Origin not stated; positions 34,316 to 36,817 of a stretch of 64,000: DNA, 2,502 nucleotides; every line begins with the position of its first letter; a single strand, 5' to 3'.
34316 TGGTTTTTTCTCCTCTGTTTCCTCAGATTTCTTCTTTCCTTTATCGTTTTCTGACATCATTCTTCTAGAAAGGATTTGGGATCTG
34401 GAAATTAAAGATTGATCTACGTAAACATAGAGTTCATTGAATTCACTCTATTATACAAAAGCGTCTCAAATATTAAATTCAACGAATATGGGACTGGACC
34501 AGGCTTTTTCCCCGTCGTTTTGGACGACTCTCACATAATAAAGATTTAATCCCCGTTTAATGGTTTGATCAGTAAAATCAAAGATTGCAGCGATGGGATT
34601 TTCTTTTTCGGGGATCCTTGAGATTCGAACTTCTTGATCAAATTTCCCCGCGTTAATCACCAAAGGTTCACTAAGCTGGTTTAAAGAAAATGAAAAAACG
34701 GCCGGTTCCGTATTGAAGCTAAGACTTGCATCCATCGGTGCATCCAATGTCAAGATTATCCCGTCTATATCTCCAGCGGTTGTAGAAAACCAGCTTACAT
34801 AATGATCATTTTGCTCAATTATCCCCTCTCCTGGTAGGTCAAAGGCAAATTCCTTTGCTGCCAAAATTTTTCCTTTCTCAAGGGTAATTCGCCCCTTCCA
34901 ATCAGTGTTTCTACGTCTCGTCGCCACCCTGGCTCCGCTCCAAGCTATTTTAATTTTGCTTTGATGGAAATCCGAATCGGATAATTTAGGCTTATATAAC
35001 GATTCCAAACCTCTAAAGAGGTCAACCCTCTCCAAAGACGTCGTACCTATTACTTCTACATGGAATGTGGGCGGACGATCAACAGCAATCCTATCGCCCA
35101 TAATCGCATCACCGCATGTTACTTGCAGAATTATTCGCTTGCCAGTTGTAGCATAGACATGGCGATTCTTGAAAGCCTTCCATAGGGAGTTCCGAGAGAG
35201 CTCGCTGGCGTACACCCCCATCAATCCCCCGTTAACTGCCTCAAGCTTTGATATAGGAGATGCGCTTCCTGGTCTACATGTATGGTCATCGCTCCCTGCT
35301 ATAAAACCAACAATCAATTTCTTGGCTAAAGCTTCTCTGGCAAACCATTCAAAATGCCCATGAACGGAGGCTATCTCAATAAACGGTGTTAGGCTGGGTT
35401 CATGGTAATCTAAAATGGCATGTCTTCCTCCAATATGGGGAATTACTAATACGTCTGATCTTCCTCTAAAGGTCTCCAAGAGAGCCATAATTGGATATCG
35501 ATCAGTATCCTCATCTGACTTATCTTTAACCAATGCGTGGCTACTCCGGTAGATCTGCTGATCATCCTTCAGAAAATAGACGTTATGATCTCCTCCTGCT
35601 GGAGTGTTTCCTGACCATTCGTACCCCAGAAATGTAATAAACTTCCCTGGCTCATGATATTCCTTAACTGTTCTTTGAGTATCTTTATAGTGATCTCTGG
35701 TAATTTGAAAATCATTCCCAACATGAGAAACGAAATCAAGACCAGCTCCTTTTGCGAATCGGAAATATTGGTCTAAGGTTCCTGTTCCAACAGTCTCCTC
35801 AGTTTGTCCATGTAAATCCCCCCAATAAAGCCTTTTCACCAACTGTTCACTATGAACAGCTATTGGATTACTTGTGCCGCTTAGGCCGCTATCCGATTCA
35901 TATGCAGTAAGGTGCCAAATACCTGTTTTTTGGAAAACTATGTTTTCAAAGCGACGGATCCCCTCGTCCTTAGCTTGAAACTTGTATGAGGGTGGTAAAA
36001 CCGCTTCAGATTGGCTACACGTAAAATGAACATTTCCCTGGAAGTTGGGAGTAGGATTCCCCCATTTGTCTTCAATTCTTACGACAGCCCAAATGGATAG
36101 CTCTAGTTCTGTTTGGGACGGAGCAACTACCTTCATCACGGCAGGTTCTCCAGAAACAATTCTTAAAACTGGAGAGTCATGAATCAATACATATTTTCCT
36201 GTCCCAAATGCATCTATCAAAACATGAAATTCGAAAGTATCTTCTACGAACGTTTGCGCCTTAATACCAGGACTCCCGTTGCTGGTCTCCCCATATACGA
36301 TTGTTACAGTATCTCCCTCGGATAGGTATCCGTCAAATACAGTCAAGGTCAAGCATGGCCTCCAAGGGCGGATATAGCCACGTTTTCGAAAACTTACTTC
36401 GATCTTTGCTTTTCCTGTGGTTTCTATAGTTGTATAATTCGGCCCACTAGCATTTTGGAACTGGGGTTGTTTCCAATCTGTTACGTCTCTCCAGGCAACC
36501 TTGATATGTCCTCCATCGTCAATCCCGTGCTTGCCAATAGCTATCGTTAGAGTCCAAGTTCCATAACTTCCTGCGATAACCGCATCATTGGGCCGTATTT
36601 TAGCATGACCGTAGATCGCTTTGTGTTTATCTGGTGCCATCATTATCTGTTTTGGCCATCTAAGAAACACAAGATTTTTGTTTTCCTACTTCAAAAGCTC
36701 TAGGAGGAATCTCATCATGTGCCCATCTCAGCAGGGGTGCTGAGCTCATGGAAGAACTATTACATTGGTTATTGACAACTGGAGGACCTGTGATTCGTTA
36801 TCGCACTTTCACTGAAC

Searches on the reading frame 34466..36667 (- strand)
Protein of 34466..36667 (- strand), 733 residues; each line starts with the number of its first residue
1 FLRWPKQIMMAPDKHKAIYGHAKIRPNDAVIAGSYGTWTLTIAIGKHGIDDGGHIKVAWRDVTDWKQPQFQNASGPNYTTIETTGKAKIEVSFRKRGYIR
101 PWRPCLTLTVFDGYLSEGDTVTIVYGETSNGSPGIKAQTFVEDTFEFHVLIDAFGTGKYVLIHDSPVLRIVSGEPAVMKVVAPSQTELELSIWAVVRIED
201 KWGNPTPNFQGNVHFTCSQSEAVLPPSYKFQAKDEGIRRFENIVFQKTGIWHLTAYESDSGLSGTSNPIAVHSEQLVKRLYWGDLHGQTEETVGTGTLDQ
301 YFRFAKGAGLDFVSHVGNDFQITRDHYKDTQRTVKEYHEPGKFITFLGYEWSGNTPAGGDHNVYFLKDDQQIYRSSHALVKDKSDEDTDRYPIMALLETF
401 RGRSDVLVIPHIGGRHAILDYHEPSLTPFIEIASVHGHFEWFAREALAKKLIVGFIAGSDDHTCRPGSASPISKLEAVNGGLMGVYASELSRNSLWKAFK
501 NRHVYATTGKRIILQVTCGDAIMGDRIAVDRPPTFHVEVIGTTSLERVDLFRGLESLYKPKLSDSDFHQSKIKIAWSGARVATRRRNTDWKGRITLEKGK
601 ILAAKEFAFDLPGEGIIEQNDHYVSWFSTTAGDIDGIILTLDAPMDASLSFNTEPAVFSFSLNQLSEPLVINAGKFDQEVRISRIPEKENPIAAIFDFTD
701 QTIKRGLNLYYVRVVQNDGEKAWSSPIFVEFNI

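Call 69: search_protein_families(library=pfam, proteins=[window:34466-36667:-], max_evalue=0.0001)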
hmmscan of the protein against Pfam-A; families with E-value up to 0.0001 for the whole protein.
window:34466-36667:- (733 aa): 1 family
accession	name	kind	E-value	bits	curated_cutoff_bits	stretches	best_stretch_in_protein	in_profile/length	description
PF12228.14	DUF3604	-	1.6e-21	76.8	20.4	2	320-411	130-220/591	Protein of unknown function (DUF3604)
